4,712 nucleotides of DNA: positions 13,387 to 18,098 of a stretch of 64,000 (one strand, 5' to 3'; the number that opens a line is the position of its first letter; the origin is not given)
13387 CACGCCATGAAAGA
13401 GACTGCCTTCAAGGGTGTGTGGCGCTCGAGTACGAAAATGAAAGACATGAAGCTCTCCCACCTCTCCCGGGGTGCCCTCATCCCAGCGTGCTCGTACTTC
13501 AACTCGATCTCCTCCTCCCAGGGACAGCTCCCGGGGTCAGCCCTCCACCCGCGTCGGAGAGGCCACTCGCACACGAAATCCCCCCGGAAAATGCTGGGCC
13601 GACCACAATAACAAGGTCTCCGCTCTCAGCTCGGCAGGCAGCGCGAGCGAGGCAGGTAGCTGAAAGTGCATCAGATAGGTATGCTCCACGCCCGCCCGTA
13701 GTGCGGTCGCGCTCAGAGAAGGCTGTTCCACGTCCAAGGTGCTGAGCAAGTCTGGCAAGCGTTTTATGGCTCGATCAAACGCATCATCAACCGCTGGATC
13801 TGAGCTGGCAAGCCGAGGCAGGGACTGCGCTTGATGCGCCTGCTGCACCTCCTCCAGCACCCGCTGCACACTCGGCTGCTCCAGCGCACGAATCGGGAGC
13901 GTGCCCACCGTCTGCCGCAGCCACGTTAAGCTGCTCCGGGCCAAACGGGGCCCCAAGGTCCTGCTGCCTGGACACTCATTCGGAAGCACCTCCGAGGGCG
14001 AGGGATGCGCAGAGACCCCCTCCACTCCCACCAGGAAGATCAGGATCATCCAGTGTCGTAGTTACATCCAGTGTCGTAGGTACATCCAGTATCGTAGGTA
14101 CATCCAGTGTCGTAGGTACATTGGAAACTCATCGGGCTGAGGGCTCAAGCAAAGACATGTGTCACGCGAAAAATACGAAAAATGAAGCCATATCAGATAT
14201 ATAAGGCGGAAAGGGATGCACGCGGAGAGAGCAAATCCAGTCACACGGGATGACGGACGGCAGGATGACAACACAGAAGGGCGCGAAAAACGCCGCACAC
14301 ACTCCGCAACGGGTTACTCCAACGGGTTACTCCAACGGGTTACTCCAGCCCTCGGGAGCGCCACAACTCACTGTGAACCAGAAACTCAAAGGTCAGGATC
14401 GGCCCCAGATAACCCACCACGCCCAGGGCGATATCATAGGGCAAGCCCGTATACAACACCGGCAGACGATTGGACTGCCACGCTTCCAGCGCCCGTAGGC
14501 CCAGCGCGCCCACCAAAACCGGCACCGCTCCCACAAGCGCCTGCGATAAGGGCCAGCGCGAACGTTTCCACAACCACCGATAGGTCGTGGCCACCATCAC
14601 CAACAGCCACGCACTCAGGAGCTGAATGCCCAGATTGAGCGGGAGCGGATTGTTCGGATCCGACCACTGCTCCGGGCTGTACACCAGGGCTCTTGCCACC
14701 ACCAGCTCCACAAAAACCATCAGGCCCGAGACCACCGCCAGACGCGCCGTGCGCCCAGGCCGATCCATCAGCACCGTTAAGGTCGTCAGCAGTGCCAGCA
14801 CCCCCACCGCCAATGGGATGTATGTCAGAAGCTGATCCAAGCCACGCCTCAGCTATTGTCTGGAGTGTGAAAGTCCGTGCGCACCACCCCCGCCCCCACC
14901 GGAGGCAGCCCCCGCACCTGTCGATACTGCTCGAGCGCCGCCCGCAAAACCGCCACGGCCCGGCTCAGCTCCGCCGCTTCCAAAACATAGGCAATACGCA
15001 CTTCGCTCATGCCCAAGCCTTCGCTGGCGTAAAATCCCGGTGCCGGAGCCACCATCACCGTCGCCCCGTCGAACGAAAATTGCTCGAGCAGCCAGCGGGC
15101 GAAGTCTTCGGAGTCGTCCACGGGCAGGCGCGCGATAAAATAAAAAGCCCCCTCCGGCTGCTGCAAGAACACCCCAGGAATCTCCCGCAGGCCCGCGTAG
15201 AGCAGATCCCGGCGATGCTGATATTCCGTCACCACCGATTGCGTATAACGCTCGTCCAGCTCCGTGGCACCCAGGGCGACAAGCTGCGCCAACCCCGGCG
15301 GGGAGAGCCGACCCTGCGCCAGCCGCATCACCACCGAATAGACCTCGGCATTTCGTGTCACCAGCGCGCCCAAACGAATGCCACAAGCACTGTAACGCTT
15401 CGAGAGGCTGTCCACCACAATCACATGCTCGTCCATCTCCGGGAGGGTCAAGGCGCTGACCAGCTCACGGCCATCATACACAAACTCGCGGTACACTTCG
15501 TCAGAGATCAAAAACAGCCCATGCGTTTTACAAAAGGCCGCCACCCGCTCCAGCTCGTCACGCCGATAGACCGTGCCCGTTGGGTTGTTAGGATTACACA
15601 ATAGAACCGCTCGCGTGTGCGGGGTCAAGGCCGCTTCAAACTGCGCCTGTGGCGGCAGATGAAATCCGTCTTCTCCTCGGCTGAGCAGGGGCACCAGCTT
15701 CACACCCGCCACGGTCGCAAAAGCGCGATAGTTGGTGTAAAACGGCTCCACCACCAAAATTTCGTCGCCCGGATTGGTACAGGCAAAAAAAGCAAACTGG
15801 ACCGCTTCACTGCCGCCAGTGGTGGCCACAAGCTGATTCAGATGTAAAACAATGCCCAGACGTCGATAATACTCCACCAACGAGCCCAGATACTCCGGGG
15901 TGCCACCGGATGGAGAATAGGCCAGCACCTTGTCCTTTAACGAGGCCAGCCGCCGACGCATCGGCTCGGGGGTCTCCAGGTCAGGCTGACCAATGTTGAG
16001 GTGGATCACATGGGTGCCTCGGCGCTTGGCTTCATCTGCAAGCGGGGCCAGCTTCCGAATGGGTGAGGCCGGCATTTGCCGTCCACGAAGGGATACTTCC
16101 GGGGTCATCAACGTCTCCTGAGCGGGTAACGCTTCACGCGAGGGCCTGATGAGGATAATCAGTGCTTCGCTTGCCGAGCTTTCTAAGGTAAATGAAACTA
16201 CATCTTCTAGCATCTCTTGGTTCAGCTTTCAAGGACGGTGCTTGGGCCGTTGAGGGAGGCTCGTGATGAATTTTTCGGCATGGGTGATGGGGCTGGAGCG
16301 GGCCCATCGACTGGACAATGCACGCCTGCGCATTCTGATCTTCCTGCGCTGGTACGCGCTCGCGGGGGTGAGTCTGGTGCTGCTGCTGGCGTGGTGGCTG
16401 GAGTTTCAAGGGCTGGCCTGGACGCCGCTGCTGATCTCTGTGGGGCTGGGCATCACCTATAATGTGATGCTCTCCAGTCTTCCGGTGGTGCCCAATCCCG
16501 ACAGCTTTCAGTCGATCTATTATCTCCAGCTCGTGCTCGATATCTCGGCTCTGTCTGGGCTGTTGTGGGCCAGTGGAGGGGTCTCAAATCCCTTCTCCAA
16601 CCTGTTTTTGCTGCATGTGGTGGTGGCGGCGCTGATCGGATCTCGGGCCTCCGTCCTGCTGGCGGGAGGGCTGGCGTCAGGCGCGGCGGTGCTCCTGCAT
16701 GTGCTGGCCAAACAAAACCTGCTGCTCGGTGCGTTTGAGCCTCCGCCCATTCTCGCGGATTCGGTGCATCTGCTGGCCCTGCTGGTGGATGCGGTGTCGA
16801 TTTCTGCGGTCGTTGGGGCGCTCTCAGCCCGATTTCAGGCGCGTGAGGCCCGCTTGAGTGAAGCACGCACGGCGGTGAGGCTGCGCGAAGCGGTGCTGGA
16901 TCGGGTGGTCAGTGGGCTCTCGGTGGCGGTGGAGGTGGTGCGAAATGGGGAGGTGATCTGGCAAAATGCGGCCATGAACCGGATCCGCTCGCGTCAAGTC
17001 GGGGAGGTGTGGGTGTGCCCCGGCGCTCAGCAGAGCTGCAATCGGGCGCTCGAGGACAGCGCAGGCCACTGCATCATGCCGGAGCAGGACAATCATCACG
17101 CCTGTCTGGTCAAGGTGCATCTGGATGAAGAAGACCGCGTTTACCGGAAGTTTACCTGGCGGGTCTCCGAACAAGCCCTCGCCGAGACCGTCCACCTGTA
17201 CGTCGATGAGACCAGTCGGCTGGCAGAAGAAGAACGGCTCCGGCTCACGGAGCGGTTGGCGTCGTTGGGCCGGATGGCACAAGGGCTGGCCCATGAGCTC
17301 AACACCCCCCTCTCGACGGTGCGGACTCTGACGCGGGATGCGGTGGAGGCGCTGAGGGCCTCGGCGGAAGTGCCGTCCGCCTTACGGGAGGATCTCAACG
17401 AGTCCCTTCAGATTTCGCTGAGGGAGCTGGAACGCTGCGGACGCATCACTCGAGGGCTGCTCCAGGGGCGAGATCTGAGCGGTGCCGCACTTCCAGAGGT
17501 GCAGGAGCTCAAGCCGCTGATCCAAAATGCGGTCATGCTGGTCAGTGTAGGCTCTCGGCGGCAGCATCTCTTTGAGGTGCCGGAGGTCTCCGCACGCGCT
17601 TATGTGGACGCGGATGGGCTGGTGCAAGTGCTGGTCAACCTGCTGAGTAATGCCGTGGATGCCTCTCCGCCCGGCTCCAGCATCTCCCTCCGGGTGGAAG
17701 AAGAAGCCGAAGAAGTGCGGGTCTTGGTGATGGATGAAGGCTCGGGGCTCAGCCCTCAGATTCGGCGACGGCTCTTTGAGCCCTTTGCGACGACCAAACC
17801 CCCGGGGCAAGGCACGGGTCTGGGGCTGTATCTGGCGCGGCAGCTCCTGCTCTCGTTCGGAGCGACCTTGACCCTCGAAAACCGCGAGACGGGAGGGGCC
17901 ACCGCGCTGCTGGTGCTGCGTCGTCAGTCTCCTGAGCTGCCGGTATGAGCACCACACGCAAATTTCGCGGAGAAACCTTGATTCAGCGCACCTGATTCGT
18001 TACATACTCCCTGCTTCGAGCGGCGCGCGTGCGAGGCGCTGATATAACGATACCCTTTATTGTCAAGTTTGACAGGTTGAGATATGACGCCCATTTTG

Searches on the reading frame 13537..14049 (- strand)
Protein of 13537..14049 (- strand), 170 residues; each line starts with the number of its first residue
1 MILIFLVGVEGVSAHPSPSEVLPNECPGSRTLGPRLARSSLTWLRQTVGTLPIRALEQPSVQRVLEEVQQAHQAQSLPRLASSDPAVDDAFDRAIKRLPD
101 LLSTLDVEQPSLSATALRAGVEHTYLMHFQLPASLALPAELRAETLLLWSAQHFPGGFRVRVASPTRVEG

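Call 43: find_encoding_contigs(protein=window:13537-14049:-, flank=1500, max_places=10)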
Protein window:13537-14049:- (170 aa): no gene with exactly this product is on record in the collection.

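Call 51: search_protein_families(library=pfam, proteins=[window:13537-14049:-], max_evalue=0.001)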
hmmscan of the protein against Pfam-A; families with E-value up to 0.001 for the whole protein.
window:13537-14049:- (170 aa): 0 families

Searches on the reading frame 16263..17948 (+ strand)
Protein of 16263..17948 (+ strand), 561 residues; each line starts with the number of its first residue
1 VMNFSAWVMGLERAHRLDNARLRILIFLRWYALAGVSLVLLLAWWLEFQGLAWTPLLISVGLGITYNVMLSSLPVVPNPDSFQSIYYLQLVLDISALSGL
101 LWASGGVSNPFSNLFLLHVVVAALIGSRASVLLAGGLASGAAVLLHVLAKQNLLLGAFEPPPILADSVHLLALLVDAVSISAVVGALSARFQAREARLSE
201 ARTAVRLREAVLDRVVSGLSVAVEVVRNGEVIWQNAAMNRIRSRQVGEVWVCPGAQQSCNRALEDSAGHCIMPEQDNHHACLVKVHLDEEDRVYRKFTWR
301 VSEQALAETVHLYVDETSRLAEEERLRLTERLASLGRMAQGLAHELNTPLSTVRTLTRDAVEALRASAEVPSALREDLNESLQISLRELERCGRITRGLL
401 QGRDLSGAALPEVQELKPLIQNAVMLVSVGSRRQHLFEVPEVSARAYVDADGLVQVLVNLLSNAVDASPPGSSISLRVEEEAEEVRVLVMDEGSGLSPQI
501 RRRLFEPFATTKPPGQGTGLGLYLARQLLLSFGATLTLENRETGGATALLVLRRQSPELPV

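Call 52: search_protein_families(library=ncbifam, proteins=[window:16263-17948:+], max_evalue=0.00001)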
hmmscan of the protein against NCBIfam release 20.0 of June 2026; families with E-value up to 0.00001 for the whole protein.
window:16263-17948:+ (561 aa): 70 families (the best 25 are shown)
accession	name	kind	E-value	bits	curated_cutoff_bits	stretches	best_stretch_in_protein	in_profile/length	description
NF033792.0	ActS_PrrB_HisK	equivalog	2.4e-42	145.3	350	2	322-555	189-420/423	ActS/PrrB/RegB family redox-sensitive histidine kinase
NF008468.0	PRK11360.1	equivalog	7.5e-35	120.4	646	1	304-556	365-610/616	two-component system sensor histidine kinase AtoS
NF007688.0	PRK10364.1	equivalog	4.6e-29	101.5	479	1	318-552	223-449/460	two-component system sensor histidine kinase ZraS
NF045988.1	HisKinRegBRhodob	equivalog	8.1e-28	96.9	570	2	325-542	202-420/462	sensor histidine kinase RegB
NF052574.1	HisKinEspCMyxo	equivalog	4.1e-25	88.1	1200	1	172-552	251-635/785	serine histidine kinase EspC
NF052573.1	HisKinEspAMyxo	equivalog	1.4e-24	86.2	1400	1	308-555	357-612/755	serine histidine kinase EspA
NF008312.0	PRK11100.1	equivalog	1.5e-23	83.4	356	1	287-555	206-475/477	two-component system sensor histidine kinase CreC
NF041777.1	sens_FixL_Rhizob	equivalog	1.8e-23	83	850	1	327-552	254-479/485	sensor protein FixL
NF040750.1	tetrathio_HK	equivalog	2.5e-23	82.4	750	1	321-543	324-543/555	tetrathionate respiration histidine kinase TtrS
NF038348.1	T2SS_HK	subfamily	3.2e-21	75.4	450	1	450-547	469-566/574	histidine kinase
TIGR02916.1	PEP_his_kin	equivalog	4.3e-21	75.2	300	1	412-552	541-678/679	XrtA/PEP-CTERM system histidine kinase PrsK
NF047794.1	HisKinPtgB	equivalog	5.7e-21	74.4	1000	1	314-540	422-641/656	two-component system sensor histidine kinase PgtB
NF010411.0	PRK13837.1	equivalog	5e-20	71.1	647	1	300-532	415-653/828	two-component system VirA-like sensor kinase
NF046044.1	PnpS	equivalog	5.7e-20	71.7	400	1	184-551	29-388/390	two-component system histidine kinase PnpS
NF046020.1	HisKinCckABruc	equivalog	7.4e-20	70.4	1000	1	227-524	364-677/868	cell cycle histidine kinase CckA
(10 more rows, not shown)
